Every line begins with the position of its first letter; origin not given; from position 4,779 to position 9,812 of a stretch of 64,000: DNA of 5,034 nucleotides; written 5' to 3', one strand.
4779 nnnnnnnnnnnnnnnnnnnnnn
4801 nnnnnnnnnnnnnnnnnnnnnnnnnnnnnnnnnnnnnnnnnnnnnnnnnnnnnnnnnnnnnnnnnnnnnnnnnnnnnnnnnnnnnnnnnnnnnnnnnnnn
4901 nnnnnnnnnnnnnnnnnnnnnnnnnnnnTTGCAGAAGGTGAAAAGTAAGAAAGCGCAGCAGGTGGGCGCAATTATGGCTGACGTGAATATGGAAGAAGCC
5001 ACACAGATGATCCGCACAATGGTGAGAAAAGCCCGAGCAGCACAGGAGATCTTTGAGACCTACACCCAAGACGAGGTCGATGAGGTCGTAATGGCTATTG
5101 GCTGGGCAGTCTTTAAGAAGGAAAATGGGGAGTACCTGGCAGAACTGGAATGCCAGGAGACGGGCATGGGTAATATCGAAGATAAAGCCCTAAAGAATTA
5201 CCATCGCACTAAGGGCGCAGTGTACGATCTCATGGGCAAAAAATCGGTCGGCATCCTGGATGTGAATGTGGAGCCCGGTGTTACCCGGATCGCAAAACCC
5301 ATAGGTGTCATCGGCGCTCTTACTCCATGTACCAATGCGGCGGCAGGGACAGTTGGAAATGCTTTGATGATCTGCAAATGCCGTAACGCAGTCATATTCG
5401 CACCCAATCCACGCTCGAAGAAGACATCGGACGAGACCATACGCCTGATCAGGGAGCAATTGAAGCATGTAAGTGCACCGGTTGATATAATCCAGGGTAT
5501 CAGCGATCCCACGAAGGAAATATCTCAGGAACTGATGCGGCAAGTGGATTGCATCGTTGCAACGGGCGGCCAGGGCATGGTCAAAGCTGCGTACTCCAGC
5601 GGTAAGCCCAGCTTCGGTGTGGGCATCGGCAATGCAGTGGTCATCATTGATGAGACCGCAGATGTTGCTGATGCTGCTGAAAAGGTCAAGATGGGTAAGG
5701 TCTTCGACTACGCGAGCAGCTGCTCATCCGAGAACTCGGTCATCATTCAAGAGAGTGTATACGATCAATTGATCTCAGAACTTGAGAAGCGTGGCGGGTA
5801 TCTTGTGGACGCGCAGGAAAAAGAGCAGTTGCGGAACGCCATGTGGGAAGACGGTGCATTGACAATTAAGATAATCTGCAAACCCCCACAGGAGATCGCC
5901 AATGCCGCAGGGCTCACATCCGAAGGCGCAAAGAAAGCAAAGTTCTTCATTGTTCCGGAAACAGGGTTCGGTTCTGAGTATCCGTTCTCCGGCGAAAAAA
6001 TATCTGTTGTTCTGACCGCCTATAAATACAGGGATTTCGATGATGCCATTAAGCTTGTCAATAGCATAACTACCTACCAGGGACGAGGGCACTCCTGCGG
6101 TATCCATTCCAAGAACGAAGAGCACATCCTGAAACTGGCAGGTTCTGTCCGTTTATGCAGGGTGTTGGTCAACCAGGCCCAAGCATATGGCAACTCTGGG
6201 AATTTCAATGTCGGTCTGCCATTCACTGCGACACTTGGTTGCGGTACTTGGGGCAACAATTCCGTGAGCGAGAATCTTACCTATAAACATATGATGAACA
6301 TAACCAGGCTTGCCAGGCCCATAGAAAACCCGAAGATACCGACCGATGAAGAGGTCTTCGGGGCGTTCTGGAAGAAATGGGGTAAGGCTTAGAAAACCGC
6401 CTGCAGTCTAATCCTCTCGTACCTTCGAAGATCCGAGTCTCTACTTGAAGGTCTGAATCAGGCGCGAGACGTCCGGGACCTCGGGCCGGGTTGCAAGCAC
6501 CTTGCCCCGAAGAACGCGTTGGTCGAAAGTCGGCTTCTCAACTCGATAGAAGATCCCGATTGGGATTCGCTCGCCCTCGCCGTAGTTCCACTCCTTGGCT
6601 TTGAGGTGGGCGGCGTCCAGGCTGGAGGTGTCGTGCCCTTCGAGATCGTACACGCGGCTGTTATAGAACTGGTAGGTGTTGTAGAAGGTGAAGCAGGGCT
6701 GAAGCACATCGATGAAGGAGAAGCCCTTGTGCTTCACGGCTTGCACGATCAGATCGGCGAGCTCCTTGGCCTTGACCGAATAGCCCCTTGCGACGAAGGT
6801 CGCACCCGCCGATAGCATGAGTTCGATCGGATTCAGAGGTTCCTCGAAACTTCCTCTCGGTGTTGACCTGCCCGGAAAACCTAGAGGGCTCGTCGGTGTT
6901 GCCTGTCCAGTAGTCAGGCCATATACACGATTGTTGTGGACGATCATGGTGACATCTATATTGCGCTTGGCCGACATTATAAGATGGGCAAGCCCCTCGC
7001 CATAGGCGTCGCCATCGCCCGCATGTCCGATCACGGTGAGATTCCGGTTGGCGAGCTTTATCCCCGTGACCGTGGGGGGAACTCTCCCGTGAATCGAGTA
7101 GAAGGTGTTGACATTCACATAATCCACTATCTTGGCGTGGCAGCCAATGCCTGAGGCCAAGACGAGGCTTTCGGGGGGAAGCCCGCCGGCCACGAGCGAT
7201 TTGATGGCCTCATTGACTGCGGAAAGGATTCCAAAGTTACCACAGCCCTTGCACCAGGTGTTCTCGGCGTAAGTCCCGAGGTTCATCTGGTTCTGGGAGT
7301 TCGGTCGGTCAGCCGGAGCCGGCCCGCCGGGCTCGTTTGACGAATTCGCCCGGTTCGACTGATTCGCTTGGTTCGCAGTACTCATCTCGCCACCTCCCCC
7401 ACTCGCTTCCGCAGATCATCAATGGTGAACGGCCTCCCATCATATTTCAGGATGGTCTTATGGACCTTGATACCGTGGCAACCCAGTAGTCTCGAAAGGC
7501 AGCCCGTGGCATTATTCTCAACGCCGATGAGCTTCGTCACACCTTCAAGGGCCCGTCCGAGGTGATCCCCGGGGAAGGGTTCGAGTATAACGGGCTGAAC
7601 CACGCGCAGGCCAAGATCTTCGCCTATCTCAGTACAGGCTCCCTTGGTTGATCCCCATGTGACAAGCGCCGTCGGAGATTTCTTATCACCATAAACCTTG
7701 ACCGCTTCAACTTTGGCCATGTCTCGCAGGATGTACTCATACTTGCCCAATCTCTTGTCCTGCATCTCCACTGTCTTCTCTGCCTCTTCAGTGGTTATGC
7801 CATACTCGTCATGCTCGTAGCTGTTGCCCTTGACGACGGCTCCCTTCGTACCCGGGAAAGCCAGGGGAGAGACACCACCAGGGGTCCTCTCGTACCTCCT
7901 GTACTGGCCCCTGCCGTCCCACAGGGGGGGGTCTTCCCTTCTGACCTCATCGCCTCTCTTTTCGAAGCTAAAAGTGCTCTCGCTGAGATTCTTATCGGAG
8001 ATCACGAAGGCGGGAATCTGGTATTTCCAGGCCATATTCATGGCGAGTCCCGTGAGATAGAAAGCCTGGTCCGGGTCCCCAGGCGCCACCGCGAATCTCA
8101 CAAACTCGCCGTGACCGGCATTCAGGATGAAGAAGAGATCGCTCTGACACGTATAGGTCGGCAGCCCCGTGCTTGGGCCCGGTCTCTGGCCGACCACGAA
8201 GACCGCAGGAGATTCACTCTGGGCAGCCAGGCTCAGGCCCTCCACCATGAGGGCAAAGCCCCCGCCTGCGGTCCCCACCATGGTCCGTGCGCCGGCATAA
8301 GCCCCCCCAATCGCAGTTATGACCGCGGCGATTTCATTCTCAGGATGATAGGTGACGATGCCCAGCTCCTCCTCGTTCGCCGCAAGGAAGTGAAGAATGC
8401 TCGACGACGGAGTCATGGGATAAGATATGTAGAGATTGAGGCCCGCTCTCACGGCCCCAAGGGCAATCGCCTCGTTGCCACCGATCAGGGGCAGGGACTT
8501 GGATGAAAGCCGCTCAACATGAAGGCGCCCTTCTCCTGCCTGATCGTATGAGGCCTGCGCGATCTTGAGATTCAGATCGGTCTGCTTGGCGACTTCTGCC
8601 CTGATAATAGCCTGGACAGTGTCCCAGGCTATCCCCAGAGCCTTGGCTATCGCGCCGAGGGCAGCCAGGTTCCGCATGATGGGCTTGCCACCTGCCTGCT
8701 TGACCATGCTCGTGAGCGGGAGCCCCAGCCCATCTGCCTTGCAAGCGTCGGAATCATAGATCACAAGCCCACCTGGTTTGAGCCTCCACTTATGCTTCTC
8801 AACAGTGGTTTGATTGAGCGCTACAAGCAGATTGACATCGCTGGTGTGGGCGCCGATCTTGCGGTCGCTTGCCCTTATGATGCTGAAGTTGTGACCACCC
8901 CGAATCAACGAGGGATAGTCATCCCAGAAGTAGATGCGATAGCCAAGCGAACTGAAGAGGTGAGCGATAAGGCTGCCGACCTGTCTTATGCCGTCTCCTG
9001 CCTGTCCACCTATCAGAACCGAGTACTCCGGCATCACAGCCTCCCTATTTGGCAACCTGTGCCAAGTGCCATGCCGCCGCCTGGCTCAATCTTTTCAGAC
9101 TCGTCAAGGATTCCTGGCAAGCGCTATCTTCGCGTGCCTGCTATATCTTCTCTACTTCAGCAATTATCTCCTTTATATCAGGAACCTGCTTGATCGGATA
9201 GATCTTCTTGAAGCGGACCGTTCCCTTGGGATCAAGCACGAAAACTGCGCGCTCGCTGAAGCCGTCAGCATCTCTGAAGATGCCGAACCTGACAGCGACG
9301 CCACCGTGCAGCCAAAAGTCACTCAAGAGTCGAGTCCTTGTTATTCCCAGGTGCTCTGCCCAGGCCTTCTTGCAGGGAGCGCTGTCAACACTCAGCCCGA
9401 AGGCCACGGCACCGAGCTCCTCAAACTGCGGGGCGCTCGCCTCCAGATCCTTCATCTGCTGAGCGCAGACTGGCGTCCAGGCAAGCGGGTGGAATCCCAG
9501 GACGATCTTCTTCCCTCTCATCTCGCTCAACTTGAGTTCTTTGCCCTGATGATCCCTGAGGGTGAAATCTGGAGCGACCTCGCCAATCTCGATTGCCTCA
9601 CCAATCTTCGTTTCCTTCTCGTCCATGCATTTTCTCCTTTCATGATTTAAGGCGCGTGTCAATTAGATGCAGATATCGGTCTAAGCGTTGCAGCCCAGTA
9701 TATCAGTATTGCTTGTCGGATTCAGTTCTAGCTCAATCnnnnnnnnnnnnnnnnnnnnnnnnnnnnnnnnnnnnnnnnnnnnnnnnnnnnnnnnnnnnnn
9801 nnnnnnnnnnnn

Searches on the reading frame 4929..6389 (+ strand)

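Call 49: search_protein_families(library=pfam, proteins=[window:4929-6389:+], max_evalue=0.00001)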
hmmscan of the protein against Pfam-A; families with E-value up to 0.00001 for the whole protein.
window:4929-6389:+ (487 aa): 1 family
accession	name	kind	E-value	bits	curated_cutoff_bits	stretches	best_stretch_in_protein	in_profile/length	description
PF00171.27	Aldedh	-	9.9e-23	80.8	23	1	15-288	19-292/461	Aldehyde dehydrogenase family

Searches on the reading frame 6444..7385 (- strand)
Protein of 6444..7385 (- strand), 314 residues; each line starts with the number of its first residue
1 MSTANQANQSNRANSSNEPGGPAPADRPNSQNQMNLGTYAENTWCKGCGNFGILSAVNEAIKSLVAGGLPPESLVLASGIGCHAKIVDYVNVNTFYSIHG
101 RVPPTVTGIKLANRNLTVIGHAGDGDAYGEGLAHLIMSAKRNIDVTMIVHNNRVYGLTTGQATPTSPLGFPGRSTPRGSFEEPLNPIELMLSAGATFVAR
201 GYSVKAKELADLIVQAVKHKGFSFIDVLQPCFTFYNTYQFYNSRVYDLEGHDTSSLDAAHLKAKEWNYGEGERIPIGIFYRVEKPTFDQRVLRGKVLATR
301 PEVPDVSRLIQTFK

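Call 49: search_protein_families(library=pfam, proteins=[window:6444-7385:-], max_evalue=0.00001)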
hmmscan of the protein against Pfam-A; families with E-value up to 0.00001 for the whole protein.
window:6444-7385:- (314 aa): 2 families
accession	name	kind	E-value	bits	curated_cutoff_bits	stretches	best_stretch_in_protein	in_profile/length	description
PF02775.26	TPP_enzyme_C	-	5.1e-26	91.7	21.9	1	80-227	2-151/151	Thiamine pyrophosphate enzyme, C-terminal TPP binding domain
PF12367.13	PFO_beta_C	-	2.2e-14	53.7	24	1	232-291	4-61/66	Pyruvate ferredoxin oxidoreductase beta subunit C terminal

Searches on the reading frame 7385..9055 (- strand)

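Call 49: search_protein_families(library=pfam, proteins=[window:7385-9055:-], max_evalue=0.00001)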
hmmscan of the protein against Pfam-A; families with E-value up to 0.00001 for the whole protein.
window:7385-9055:- (557 aa): 3 families
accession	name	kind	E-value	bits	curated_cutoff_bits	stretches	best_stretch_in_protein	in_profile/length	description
PF01855.24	POR_N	-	3.5e-46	158.2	27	1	200-431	2-228/231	Pyruvate flavodoxin/ferredoxin oxidoreductase, thiamine diP-bdg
PF01558.24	POR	-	3.1e-25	89.7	27.4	1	19-170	1-172/173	Pyruvate ferredoxin/flavodoxin oxidoreductase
PF02776.23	TPP_enzyme_N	-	3.6e-06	27.2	26.8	1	215-300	22-107/119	Thiamine pyrophosphate enzyme, N-terminal TPP binding domain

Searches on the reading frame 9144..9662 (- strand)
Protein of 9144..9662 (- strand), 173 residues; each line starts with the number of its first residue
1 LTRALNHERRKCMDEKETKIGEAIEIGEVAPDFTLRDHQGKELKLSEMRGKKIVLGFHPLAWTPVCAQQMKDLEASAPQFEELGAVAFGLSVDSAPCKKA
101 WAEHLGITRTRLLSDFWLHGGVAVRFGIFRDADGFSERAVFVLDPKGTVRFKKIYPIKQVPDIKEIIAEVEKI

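Call 49: search_protein_families(library=pfam, proteins=[window:9144-9662:-], max_evalue=0.00001)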
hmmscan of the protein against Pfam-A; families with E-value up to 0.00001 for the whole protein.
window:9144-9662:- (173 aa): 2 families
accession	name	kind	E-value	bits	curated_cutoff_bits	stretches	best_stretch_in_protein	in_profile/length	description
PF00578.27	AhpC-TSA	-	5.3e-32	110.8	26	1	26-151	1-123/124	AhpC/TSA family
PF08534.16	Redoxin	-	3.1e-18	66.4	26.6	1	27-166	3-147/148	Redoxin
